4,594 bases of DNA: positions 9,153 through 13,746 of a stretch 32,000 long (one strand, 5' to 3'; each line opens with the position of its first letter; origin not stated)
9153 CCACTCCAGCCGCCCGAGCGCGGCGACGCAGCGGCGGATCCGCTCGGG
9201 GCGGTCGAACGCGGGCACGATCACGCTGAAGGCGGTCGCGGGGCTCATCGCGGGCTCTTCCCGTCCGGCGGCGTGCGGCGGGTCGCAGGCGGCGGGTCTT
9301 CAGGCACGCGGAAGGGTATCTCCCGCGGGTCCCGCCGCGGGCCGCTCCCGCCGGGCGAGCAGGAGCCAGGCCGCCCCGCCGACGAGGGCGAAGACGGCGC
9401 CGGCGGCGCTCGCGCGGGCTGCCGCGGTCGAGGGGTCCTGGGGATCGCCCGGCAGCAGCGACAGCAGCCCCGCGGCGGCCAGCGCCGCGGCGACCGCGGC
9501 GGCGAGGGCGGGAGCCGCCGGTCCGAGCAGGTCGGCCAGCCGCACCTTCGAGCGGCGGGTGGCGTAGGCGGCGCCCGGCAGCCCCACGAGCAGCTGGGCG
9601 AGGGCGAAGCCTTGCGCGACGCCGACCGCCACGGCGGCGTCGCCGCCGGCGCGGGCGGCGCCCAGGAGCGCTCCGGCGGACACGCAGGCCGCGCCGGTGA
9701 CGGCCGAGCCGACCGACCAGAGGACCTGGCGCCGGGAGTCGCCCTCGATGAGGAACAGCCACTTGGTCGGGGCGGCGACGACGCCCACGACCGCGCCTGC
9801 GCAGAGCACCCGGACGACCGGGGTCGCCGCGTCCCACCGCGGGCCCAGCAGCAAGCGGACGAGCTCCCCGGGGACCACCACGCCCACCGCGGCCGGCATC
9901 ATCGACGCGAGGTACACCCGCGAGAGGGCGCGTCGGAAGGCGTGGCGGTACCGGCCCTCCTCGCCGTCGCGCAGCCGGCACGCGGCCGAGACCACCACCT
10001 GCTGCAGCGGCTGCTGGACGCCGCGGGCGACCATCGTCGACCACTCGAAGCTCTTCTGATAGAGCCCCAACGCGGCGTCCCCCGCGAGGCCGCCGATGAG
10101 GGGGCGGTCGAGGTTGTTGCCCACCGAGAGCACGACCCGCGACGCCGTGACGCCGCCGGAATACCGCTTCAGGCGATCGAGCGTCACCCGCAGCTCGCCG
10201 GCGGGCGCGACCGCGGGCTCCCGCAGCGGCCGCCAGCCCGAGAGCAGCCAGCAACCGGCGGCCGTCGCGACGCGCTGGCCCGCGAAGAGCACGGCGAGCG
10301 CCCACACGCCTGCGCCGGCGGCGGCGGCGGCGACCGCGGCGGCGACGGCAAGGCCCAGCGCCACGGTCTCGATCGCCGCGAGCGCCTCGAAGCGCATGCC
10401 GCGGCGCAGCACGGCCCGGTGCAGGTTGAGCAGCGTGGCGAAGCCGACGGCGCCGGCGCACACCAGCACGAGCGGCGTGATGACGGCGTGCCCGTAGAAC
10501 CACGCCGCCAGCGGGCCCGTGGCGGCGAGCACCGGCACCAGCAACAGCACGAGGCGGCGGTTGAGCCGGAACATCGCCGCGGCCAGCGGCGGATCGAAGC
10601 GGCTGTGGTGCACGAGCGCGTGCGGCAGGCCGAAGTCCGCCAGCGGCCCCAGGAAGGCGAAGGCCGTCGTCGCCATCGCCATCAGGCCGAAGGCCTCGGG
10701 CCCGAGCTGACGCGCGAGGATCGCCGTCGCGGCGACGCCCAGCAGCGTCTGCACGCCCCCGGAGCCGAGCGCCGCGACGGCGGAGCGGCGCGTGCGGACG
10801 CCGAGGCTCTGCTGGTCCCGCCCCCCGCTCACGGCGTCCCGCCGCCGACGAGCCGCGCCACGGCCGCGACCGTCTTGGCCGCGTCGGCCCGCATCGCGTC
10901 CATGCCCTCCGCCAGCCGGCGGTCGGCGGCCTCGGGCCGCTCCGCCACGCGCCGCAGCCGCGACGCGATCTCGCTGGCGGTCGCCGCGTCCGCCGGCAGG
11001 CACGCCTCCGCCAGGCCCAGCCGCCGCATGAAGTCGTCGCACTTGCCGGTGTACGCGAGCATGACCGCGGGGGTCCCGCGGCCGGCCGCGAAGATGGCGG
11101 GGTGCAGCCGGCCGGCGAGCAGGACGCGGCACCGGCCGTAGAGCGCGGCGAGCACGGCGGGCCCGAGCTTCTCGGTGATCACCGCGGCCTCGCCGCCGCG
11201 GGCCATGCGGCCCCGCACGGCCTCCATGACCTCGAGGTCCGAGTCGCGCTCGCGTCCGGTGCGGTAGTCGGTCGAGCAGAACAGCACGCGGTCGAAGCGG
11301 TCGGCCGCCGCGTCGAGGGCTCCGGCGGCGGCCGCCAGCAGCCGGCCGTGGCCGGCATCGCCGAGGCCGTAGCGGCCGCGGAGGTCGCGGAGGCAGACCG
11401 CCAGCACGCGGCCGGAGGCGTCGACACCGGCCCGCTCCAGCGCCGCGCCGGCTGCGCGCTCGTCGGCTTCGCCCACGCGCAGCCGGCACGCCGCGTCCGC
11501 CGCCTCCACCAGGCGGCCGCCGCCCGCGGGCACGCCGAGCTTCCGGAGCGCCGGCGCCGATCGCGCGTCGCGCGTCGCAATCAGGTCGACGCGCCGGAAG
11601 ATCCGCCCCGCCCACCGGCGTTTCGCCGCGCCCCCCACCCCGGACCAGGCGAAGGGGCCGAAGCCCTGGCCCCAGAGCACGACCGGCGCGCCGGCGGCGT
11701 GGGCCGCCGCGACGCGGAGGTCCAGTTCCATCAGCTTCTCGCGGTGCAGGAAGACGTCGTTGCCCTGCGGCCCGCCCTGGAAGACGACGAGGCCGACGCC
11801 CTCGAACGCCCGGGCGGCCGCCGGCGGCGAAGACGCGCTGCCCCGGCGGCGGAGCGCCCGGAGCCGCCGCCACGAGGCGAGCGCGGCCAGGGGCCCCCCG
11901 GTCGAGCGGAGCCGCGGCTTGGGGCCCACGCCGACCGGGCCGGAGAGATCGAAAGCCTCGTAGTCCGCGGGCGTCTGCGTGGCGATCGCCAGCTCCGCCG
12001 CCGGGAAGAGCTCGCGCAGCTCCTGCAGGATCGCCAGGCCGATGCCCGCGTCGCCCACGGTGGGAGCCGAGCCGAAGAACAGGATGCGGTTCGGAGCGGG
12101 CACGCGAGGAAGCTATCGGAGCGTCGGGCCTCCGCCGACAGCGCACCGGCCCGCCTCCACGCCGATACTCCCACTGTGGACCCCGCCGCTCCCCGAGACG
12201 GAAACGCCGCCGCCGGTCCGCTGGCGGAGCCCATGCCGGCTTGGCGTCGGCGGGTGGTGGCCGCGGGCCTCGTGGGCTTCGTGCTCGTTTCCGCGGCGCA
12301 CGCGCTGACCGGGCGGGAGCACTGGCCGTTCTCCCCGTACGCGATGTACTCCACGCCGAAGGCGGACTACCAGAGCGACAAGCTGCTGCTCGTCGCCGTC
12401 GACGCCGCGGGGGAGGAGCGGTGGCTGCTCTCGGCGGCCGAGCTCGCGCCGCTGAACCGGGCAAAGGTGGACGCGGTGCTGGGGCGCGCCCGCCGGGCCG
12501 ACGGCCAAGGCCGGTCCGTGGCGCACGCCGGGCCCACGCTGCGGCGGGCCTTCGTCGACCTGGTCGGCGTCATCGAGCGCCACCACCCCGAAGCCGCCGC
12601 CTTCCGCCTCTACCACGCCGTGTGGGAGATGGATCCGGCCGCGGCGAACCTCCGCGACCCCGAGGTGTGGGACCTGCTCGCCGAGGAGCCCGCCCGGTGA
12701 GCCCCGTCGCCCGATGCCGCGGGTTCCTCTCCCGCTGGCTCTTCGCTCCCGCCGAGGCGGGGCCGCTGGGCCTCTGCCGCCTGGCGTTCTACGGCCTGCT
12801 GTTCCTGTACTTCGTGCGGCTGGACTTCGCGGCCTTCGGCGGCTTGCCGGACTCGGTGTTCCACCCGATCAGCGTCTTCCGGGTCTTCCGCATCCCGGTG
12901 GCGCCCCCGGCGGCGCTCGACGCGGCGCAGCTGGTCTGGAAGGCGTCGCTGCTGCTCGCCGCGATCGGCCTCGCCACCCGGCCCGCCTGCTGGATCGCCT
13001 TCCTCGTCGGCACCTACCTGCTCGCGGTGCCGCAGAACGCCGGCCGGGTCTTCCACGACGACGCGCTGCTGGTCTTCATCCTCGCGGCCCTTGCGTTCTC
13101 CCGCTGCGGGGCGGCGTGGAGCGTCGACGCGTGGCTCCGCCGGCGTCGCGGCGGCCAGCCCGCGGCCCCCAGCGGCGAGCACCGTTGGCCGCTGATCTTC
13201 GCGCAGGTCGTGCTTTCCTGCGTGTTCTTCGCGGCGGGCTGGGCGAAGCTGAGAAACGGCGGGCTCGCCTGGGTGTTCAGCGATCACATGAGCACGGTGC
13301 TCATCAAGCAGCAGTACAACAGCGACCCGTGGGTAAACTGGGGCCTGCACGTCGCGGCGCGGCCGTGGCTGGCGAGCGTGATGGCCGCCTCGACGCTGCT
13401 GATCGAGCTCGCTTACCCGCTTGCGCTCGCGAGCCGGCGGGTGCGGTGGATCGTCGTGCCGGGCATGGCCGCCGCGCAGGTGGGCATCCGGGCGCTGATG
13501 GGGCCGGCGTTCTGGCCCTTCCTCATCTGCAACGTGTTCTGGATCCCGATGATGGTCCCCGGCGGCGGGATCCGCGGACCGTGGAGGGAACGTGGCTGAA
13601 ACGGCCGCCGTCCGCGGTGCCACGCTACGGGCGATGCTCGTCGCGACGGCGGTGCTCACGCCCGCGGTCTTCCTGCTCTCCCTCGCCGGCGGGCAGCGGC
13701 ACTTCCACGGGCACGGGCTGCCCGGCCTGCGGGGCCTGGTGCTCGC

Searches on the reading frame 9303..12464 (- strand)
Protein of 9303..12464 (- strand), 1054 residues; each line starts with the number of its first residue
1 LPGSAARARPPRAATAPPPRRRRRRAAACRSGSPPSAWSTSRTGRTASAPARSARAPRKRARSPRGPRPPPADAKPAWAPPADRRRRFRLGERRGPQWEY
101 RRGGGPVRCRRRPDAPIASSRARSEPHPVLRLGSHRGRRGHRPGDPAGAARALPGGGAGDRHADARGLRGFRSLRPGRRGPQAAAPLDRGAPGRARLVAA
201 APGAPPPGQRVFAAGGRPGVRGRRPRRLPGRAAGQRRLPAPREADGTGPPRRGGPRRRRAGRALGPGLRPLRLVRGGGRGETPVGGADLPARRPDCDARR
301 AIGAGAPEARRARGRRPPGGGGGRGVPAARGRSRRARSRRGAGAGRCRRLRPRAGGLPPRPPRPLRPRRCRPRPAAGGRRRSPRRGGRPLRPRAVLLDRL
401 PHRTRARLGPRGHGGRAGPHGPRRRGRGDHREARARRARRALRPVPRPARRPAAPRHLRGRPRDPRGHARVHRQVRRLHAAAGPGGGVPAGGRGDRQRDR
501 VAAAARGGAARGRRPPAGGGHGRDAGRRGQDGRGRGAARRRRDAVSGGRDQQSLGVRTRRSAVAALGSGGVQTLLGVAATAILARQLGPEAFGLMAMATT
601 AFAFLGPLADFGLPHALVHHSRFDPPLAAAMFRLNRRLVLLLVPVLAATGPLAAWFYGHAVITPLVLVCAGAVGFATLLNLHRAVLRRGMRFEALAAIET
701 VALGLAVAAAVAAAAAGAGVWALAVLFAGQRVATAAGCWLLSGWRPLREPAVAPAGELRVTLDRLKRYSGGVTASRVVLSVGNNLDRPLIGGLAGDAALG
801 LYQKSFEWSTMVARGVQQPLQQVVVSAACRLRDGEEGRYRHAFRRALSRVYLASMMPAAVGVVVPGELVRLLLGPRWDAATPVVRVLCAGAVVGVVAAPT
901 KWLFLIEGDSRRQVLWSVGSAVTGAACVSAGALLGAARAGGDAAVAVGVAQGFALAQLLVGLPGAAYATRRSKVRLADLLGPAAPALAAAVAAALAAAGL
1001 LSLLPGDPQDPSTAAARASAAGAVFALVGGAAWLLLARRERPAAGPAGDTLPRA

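Call 33: search_protein_families(library=pfam, proteins=[window:9303-12464:-], max_evalue=0.001)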
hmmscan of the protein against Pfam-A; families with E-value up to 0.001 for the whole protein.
window:9303-12464:- (1054 aa): 2 families
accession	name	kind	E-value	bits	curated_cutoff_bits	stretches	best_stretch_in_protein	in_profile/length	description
PF13440.11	Polysacc_synt_3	-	7e-47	160.5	23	1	582-881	1-292/293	Polysaccharide biosynthesis protein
PF01943.22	Polysacc_synt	-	1.1e-21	77.9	28.2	1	565-824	8-266/274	Polysaccharide biosynthesis protein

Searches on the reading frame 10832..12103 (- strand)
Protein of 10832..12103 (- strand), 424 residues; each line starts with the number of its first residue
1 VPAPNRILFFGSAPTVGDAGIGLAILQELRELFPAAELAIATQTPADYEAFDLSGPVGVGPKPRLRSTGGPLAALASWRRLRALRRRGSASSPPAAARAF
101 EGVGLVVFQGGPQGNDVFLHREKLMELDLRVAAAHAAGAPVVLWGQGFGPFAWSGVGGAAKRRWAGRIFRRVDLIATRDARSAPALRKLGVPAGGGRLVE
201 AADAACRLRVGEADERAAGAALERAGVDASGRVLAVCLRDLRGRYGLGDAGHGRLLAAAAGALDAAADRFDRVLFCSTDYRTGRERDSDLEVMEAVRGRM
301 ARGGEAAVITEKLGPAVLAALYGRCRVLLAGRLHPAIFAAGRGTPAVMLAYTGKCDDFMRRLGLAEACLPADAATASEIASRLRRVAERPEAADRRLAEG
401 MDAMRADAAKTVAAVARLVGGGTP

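Call 33: search_protein_families(library=pfam, proteins=[window:10832-12103:-], max_evalue=0.001)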
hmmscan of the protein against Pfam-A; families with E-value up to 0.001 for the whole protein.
window:10832-12103:- (424 aa): 1 family
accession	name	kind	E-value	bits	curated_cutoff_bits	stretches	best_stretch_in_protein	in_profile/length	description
PF04230.19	PS_pyruv_trans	-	7.9e-19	69.1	25.3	1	17-351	3-278/280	Polysaccharide pyruvyl transferase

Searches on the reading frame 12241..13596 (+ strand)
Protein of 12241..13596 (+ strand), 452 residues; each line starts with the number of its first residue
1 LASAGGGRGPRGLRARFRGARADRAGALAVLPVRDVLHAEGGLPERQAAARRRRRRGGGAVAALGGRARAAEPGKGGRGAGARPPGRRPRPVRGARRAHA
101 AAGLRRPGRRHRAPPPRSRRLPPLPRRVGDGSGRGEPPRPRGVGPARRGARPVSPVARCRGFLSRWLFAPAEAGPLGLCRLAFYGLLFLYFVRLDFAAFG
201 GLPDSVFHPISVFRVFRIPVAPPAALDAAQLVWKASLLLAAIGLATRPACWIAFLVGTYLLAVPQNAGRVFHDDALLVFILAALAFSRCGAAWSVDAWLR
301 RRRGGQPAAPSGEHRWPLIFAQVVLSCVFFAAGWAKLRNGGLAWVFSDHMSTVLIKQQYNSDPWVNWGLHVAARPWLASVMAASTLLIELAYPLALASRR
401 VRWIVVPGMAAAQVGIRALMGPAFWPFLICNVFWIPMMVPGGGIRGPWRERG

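Call 33: search_protein_families(library=pfam, proteins=[window:12241-13596:+], max_evalue=0.001)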
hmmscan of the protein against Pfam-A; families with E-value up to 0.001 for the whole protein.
window:12241-13596:+ (452 aa): 1 family
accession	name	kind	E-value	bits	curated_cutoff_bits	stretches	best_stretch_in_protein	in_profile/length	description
PF05090.19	HTTM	-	1.1e-07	32.1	27.7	1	168-413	1-231/259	HTTM domain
